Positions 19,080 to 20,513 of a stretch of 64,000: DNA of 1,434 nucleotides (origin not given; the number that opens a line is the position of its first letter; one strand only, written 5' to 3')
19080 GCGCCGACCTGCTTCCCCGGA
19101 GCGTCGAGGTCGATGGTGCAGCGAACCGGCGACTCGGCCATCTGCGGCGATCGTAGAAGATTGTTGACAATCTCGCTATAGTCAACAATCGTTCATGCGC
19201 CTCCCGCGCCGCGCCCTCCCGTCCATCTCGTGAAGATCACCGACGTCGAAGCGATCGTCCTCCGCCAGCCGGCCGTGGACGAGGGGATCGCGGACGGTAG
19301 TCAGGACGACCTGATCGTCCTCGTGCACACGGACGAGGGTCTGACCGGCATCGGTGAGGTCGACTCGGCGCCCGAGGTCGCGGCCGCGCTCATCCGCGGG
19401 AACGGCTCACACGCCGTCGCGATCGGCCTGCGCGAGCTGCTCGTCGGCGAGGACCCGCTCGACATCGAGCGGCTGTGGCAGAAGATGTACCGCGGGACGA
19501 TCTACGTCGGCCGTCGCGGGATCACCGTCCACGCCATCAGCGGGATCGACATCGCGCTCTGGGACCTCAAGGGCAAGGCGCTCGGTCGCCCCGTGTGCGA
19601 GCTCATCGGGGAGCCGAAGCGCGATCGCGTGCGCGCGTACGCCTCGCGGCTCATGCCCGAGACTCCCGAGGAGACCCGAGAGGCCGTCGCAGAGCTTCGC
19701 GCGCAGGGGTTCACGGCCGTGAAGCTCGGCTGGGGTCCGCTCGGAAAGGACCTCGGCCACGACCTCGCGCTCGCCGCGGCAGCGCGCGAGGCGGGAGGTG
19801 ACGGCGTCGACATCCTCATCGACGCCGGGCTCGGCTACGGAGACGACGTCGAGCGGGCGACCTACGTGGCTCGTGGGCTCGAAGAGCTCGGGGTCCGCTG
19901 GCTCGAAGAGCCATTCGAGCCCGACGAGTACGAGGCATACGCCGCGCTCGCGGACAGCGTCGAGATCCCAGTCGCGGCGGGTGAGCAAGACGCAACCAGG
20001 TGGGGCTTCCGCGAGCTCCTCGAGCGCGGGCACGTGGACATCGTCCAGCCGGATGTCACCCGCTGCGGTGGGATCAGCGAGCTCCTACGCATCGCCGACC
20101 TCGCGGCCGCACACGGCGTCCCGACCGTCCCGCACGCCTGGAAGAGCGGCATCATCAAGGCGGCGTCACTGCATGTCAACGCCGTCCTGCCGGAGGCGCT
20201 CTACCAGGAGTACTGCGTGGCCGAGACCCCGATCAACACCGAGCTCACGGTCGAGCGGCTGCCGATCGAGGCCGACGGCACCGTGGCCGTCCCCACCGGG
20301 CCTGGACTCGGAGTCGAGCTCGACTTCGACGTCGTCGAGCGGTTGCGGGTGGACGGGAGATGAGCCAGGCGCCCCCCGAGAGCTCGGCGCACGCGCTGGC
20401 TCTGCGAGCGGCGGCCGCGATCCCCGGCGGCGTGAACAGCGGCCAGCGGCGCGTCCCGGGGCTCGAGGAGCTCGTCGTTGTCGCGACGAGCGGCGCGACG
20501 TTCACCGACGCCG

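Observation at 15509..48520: Four enolase-superfamily genes and multiple paralog pairs in 33 kb: an uncharacterised N-acyl/D-amino-acid or peptide catabolic supercluster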

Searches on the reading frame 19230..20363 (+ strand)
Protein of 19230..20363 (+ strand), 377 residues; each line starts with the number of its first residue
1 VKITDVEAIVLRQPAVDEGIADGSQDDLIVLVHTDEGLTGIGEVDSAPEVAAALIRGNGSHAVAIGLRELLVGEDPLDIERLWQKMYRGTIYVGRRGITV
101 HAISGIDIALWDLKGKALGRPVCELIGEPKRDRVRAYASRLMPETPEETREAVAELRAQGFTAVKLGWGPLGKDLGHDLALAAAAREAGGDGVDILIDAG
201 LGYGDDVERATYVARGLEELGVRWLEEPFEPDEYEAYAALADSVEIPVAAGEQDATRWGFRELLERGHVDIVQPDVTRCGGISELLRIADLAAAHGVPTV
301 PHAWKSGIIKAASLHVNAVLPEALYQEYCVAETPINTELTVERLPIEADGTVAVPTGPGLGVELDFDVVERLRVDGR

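Call 5: search_protein_families(library=pfam, proteins=[window:19230-20363:+])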
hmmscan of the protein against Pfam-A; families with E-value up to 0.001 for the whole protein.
window:19230-20363:+ (377 aa): 2 families
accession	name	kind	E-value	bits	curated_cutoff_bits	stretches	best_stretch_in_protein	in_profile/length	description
PF13378.12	MR_MLE_C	-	4.6e-66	223.1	29.4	1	149-367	2-218/219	Enolase C-terminal domain-like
PF02746.21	MR_MLE_N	-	1e-18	68.1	22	1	27-127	28-117/117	Mandelate racemase / muconate lactonizing enzyme, N-terminal domain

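Call 10: search_solved_structures(query=window:19230-20363:+, max_evalue=1e-10, show_alignments=2)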
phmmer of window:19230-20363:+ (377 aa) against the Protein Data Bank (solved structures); distinct sequences matched with E-value up to 1e-10: 152 (the best 60 are shown).
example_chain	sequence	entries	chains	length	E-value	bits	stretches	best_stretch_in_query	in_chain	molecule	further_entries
3sjn_A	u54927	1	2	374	2.2e-89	303.9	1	1-374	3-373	Mandelate racemase/muconate lactonizing protein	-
4ggb_A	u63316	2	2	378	6.3e-57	197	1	34-374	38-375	Putative uncharacterized protein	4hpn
3ozm_A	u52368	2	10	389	3.1e-55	191.5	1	2-369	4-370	Putative mandelate racemase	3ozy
3h12_A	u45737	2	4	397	3.4e-55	191.3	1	2-369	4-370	mandelate racemase | Putative mandelate racemase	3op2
3bjs_A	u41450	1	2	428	1.2e-53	186.3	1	1-372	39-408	Mandelate racemase/muconate lactonizing enzyme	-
5olc_A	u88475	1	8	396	1.7e-52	182.4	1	69-371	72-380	Galactonate dehydratase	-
3mqt_A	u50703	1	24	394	5.9e-51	177.4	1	20-372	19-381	Mandelate racemase/muconate lactonizing protein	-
2o56_A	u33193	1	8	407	9.1e-51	176.8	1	1-369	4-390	Putative mandelate racemase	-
2hzg_A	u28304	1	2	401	1.2e-50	176.4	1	2-374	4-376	Mandelate racemase/muconate lactonizing enzyme/Enolase superfamily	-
4e6m_A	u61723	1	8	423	4.7e-49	171.1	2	180-371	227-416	Putative dehydratase protein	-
2gl5_A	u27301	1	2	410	6.9e-49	170.6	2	180-371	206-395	putative dehydratase protein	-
2oz3_A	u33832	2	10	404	3.1e-48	168.4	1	60-304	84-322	Mandelate racemase/muconate lactonizing enzyme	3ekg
3mkc_A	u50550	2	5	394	1e-47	166.7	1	21-369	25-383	racemase | Putative racemase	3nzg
2qq6_A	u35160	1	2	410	4e-47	164.8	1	58-368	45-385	Mandelate racemase/muconate lactonizing enzyme-like protein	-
2poz_A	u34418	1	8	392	9e-47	163.6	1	25-364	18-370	Putative dehydratase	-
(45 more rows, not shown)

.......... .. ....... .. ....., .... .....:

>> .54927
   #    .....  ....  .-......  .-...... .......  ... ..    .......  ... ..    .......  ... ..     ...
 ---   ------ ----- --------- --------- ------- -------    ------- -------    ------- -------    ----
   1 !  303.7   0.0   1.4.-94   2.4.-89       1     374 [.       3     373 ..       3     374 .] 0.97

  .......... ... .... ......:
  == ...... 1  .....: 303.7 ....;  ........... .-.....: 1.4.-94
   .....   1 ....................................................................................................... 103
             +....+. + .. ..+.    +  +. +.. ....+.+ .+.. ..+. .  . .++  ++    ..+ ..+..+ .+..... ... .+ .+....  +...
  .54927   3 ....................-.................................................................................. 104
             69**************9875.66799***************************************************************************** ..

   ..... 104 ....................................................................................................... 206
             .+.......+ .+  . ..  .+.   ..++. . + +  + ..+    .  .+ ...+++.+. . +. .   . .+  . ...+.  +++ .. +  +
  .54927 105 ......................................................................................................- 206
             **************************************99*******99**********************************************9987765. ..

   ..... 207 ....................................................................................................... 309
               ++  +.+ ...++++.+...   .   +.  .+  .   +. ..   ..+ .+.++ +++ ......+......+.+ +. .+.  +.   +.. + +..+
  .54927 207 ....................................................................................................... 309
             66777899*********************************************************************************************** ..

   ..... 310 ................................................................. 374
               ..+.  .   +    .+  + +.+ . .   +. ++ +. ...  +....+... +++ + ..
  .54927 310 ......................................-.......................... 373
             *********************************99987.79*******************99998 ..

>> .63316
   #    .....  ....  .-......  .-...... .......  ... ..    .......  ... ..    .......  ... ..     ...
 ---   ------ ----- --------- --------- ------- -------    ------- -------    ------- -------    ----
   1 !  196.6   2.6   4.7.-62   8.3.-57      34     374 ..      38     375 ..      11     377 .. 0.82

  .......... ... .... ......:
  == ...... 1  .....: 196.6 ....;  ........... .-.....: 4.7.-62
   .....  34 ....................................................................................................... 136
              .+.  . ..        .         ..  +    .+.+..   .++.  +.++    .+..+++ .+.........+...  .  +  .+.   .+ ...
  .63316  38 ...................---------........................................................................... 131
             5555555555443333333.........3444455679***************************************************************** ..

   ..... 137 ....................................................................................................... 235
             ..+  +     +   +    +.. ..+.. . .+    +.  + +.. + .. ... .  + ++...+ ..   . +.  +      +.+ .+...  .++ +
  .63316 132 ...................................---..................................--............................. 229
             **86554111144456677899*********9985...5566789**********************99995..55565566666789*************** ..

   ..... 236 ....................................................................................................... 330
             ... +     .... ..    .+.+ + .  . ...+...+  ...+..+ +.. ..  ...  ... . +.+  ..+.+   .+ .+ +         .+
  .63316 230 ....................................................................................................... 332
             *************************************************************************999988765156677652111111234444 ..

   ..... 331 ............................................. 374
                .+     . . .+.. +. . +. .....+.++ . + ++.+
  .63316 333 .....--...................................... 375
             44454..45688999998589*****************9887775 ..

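Call 13: search_protein_families(library=ncbifam, proteins=[window:19230-20363:+], max_evalue=0.00001)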
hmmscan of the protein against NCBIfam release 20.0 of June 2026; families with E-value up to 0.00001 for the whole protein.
window:19230-20363:+ (377 aa): 15 families
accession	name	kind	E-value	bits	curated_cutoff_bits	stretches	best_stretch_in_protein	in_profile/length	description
NF010624.0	PRK14017.1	equivalog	2.3e-66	224.4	311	1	29-372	17-360/382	galactonate dehydratase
NF040866.1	AraD_Arch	equivalog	1.2e-64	218.6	650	1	29-374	36-371/372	arabinonate dehydratase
NF011968.0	PRK15440.1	equivalog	5.4e-55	186.9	393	1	28-368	60-387/395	L-rhamnonate dehydratase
NF047820.1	TalGalacDh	equivalog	9.5e-53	179.4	500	1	28-365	39-357/371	L-talarate/galactarate dehydratase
NF040790.2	glucon_galact_dh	equivalog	1e-50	172.7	750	1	1-376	1-373/390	bifunctional D-gluconate/D-galactonate dehydratase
NF043051.1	ManoateDhtManD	equivalog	1.2e-45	156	550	2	30-167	20-149/403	D-mannonate dehydratase ManD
NF011654.0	PRK15072.1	subfamily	2.6e-41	141.8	430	2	30-166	20-148/404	D-galactonate dehydratase family protein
TIGR02534.1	mucon_cyclo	subfamily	1e-27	97.2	334.95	1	24-373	26-366/368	muconate/chloromuconate family cycloisomerase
NF043002.1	HProlDhtase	equivalog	7.4e-27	94.1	500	1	26-369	32-359/366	cis-3-hydroxy-L-proline dehydratase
NF042940.1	racemase_DgcA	equivalog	9.2e-13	48.1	400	1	105-297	87-264/323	N-acetyl-D-Glu racemase DgcA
TIGR01928.1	menC_lowGC_arch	equivalog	1.9e-11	43.6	200.65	1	101-298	90-277/325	o-succinylbenzoate synthase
NF041118.1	A_G_epim_Thtga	equivalog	1.1e-09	37.9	500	1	24-296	28-284/341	L-Ala-D/L-Glu epimerase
TIGR03247.1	glucar-dehydr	equivalog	9.4e-09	34.5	828.7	0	29-134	36-141/441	glucarate dehydratase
NF011708.0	PRK15129.1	equivalog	2.6e-06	26.7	343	1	103-321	88-288/321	L-Ala-D/L-Glu epimerase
NF002782.0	PRK02901.1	equivalog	5.3e-06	25.6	288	1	129-323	74-261/328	o-succinylbenzoate synthase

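Call 55: search_dna_similar(query=window:19230-20363:+, collection=plasmids, mode=protein, max_rows=15, max_evalue=1e-50)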
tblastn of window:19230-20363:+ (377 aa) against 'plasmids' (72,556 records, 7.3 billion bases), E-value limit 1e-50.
Records with a match: 50; places in all: 51; records where one place covers at least 80% of the query: 50.
Best place of each record, by identity: <60% 50.
By first word of the organism name: Rhizobium 8; Haloarcula 6; Haloferax 5; Haladaptatus 4; Klebsiella 3; Natrinema 3; Haloterrigena 3; Halocatena 2; Pseudomonas 1; Psychrobacter 1; and 14 more.
By predicted mobility (MOB-suite, as given by PLSDB): non-mobilizable 37; conjugative 11; mobilizable 2.
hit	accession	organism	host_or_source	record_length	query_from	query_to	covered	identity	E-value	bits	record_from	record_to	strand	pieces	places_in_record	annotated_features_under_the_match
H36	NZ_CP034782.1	Pseudomonas sp. MPC6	-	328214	1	374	99%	44.7%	8e-77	265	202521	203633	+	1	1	mandelate racemase/muconate lactonizing enzyme family protein | BCCT family transporter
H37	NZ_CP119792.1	Haladaptatus sp. QDMS2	cell culture,sediment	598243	1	372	99%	40.8%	5e-58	210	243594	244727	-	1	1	mandelate racemase/muconate lactonizing enzyme family protein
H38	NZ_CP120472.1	Haladaptatus sp. DYSN1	cell culture,sediment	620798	1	372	99%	40.5%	1e-57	209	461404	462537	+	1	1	mandelate racemase/muconate lactonizing enzyme family protein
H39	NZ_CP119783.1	Haladaptatus sp. YSMS36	cell culture,sediment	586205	1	372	99%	40.5%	2e-57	209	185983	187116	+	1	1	mandelate racemase/muconate lactonizing enzyme family protein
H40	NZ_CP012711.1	Psychrobacter urativorans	cell culture,soil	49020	1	374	99%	40.1%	3e-72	251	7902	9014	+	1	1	mandelate racemase/muconate lactonizing enzyme family protein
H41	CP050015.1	Haloarcula sp. JP-L23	-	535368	1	371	98%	39.7%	1e-63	227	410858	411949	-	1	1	mandelate racemase/muconate lactonizing enzyme family protein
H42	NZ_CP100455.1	Halomarina sp. BND7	cell culture,sediment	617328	1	372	99%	38.6%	3e-54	199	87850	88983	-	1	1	mandelate racemase/muconate lactonizing enzyme family protein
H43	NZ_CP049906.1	Diaphorobacter sp. HDW4B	single bacterial strain,Hydrophilus ...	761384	1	374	99%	37.5%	4e-54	199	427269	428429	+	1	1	mandelate racemase/muconate lactonizing enzyme family protein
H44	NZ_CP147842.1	Salinirubellus sp. SYNS196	cell cuture,sediment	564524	1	375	99%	36.5%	1e-55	203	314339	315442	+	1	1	mandelate racemase/muconate lactonizing enzyme family protein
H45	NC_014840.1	Pantoea sp. At-9b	-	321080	1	370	98%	36.8%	9e-53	195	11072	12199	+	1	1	mandelate racemase/muconate lactonizing enzyme family protein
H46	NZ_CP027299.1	Streptomyces sp. SGAir0924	whole organism,air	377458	1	371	98%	36.2%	2e-52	194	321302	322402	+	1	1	mandelate racemase/muconate lactonizing enzyme family protein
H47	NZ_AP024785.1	Klebsiella pneumoniae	Homo sapiens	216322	29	367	90%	39.6%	5e-51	190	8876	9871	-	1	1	mandelate racemase/muconate lactonizing enzyme family protein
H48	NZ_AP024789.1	Klebsiella pneumoniae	Homo sapiens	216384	29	367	90%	39.6%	5e-51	190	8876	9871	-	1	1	mandelate racemase/muconate lactonizing enzyme family protein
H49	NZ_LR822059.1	Klebsiella pneumoniae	-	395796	29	367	90%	39.6%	5e-51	190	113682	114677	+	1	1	mandelate racemase/muconate lactonizing enzyme family protein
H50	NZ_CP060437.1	Pseudooceanicola algae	whole organism,marine macroalga Fucus ...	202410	24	365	91%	38.9%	4e-53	196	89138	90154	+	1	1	mandelate racemase/muconate lactonizing enzyme family protein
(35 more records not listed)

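Call 56: get_annotated_region(hit=H36, flank=8000)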
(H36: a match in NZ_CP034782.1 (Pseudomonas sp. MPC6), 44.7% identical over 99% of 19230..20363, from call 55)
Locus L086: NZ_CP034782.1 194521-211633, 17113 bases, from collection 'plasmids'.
description: Pseudomonas sp. MPC6 plasmid pMPC6-328K, complete sequence
organism: Pseudomonas sp. MPC6 (NCBI taxid 2498848)
taxonomy: Bacteria; Pseudomonadota; Gammaproteobacteria; Pseudomonadales; Pseudomonadaceae; Pseudomonas; Pseudomonas sp. MPC6
host: -; source: -; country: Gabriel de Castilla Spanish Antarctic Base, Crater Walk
typing (MOB-suite, as given by PLSDB): conjugative; relaxase MOBP; mating-pair formation MPF_I
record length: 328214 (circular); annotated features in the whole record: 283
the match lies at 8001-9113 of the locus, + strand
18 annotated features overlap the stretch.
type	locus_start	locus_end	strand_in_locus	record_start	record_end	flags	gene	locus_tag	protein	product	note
CDS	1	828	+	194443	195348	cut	-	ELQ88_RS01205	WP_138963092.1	LysR family transcriptional regulator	-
CDS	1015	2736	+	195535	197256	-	-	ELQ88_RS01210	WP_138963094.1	hypothetical protein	-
CDS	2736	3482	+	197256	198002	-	-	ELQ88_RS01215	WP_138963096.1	DUF3726 domain-containing protein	-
CDS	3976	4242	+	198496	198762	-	-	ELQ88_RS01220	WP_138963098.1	hypothetical protein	-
CDS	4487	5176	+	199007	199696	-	-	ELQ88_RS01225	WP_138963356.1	IS6 family transposase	-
CDS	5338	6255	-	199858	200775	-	-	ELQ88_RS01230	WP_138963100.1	LysR substrate-binding domain-containing protein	-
CDS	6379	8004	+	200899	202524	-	-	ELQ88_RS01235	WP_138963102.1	BCCT family transporter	-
CDS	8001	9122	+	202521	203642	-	-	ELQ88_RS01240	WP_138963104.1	mandelate racemase/muconate lactonizing enzyme family protein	-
CDS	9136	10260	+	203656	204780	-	-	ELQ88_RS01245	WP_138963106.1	mandelate racemase/muconate lactonizing enzyme family protein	-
CDS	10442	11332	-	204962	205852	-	-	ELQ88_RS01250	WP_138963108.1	LysR substrate-binding domain-containing protein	-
CDS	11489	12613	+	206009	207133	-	-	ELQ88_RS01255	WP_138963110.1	FAD-dependent oxidoreductase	-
CDS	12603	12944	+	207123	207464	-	-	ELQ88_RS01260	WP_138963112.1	(2Fe-2S)-binding protein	-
CDS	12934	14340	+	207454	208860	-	-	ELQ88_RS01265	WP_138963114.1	FAD-dependent oxidoreductase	-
CDS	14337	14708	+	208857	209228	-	-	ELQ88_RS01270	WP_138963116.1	RidA family protein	-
CDS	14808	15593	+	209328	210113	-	-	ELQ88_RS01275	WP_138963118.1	transporter substrate-binding domain-containing protein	-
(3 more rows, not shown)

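Call 57: get_annotated_region(hit=H40, flank=8000)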
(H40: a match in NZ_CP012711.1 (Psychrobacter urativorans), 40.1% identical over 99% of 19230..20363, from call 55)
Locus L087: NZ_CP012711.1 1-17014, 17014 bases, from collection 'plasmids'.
description: Psychrobacter urativorans strain R310.10B plasmid 5, complete sequence
organism: Psychrobacter urativorans (NCBI taxid 45610)
taxonomy: Bacteria; Pseudomonadota; Gammaproteobacteria; Moraxellales; Moraxellaceae; Psychrobacter; Psychrobacter urativorans
host: -; source: cell culture,soil; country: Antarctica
typing (MOB-suite, as given by PLSDB): non-mobilizable; replicon rep_cluster_1214
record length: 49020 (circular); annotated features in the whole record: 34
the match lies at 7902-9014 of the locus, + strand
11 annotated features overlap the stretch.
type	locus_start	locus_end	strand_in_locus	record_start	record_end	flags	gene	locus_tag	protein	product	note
CDS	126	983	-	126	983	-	-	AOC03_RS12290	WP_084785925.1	restriction endonuclease subunit S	GO:0006304 - DNA modification [Evidence IEA]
CDS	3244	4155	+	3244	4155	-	-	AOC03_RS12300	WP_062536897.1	replication initiation protein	GO:0006270 - DNA replication initiation [Evidence IEA]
CDS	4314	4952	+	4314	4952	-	parA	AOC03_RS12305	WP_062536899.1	ParA family partition ATPase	-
CDS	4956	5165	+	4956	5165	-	-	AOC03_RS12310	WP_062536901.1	hypothetical protein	-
CDS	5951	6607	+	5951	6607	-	-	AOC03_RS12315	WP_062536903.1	GntR family transcriptional regulator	-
CDS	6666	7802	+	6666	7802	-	-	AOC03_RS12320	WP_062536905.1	mandelate racemase/muconate lactonizing enzyme family protein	-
CDS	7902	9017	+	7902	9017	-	-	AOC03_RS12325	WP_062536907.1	mandelate racemase/muconate lactonizing enzyme family protein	-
CDS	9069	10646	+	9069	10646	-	-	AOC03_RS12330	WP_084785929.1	BCCT family transporter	GO:0015697 - quaternary ammonium group transport [Evidence IEA]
CDS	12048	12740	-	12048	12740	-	-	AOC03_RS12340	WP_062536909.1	hypothetical protein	-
CDS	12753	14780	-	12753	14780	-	-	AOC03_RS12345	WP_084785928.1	hypothetical protein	-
CDS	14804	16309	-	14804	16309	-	-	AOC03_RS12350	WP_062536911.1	hypothetical protein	-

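Call 84: get_annotated_region(hit=H41, flank=7000)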
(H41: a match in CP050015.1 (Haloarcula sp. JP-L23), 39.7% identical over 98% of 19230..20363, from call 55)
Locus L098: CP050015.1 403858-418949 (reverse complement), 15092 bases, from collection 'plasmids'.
description: Haloarcula sp. JP-L23 plasmid unnamed1, complete sequence
organism: Haloarcula sp. JP-L23 (NCBI taxid 2716717)
taxonomy: Archaea; Euryarchaeota; Halobacteria; Halobacteriales; Haloarculaceae; Haloarcula; Haloarcula sp. JP-L23
host: -; source: -; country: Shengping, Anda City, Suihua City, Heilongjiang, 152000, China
typing (MOB-suite, as given by PLSDB): non-mobilizable
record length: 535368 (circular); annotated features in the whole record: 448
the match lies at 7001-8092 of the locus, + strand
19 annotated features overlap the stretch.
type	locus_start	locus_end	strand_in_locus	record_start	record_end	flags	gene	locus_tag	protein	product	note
CDS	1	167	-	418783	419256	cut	-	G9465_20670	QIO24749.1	hypothetical protein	-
CDS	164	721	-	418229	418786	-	-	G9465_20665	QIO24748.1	aromatic-ring-hydroxylating dioxygenase subunit beta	-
CDS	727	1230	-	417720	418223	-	-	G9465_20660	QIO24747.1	hypothetical protein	-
CDS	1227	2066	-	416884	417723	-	-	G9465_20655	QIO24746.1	Rieske 2Fe-2S domain-containing protein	-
CDS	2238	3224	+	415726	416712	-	-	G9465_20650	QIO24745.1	5-methyltetrahydropteroyltriglutamate-- homocysteine methyltransferase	-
CDS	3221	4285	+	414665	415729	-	-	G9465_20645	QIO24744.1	methionine synthase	-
CDS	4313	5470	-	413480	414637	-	-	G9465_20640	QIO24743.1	GNAT family N-acetyltransferase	-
CDS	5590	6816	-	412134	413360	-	-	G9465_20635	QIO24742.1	cytochrome P450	-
CDS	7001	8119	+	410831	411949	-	-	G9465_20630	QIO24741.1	mandelate racemase/muconate lactonizing enzyme family protein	-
CDS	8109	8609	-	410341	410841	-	-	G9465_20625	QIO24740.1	GNAT family N-acetyltransferase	-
CDS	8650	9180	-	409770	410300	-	-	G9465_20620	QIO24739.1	GNAT family N-acetyltransferase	-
CDS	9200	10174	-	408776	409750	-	-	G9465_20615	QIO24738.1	NADPH:quinone oxidoreductase family protein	-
CDS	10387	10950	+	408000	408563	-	-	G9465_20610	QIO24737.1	OsmC family protein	-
CDS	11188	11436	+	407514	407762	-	-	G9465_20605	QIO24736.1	acyl carrier protein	-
CDS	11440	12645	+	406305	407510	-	-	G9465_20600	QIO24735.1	beta-ketoacyl-[acyl-carrier-protein] synthase family protein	-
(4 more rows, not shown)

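Call 99: find_homologous_proteins(query=window:19230-20363:+, max_evalue=1e-40)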
Query window:19230-20363:+ (377 aa): 6490 proteins with E <= 1e-40 among 8000 candidates; the best 120 are listed.
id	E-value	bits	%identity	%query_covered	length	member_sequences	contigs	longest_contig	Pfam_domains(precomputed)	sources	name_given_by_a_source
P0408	2.1e-228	776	92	100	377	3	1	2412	PF13378.13,PF02746.22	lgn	-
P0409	1.5e-218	744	88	100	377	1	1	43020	PF13378.13,PF02746.22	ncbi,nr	ncbi:MAG TPA: mandelate racemase/muconate lactonizing enzyme family protein [Gaiellaceae bacterium]|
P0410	5.2e-217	739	89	100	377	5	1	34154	PF13378.13,PF02746.22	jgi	jgi:L-rhamnonate dehydratase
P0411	2.1e-214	730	86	100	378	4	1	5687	PF13378.13,PF02746.22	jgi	jgi:L-rhamnonate dehydratase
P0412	4.3e-214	729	86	100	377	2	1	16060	PF13378.13,PF02746.22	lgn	-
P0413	2.0e-213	727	86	100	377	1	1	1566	PF13378.13,PF02746.22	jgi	jgi:L-alanine-DL-glutamate epimerase-like enolase superfamily enzyme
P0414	1.5e-211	721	86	100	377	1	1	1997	PF13378.13,PF02746.22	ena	-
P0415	3.0e-211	720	86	100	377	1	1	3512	PF13378.13,PF02746.22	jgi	jgi:L-alanine-DL-glutamate epimerase-like enolase superfamily enzyme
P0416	3.8e-211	720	85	100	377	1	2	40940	PF13378.13,PF02746.22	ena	-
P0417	1.1e-210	718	86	100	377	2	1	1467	PF13378.13,PF02746.22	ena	-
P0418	1.9e-208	711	84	100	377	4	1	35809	PF13378.13,PF02746.22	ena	-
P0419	1.6e-207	708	84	100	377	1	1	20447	PF13378.13,PF02746.22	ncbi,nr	ncbi:MAG TPA: mandelate racemase/muconate lactonizing enzyme family protein [Gaiellaceae bacterium]|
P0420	2.8e-207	707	83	100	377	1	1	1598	PF13378.13,PF02746.22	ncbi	-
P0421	6.9e-206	702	82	100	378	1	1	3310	PF13378.13,PF02746.22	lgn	-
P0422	5.5e-204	696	82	100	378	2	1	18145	PF13378.13,PF02746.22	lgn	-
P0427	3.9e-194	664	80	99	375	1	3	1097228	PF13378.13,PF02746.22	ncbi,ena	-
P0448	9.9e-192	656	78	100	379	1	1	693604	PF13378.13,PF02746.22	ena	-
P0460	3.5e-191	654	77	100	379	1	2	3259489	PF13378.13,PF02746.22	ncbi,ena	-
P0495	2.4e-189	648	79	99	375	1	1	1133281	PF13378.13,PF02746.22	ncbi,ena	-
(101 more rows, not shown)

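Call 100: find_encoding_contigs(protein=P0427, flank=7000, max_places=1)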
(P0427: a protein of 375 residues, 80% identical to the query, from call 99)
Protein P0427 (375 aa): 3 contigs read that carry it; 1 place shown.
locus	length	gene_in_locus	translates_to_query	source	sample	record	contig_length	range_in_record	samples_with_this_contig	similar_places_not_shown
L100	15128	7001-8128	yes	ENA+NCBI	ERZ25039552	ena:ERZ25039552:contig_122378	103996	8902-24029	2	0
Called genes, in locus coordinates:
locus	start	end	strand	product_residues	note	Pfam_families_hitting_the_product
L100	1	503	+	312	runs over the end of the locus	-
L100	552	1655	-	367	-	-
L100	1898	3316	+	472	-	PF03781:FGE-sulfatase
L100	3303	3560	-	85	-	PF01266:DAO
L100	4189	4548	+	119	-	-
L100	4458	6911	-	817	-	PF24827:AstE_AspA_cat, PF04734:Ceramidase_alk (faint)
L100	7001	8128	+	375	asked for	PF02746:MR_MLE_N, PF13378:MR_MLE_C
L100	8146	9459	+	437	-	PF00202:Aminotran_3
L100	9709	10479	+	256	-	PF24827:AstE_AspA_cat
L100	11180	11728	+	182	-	PF05977:MFS_3, PF07690:MFS_1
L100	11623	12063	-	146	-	PF01212:Beta_elim_lyase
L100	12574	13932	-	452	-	PF07969:Amidohydro_3, PF01979:Amidohydro_1 (weak)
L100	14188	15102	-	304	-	PF12911:OppC_N (weak), PF00528:BPD_transp_1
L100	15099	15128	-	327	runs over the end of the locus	PF19300:BPD_transp_1_N, PF00528:BPD_transp_1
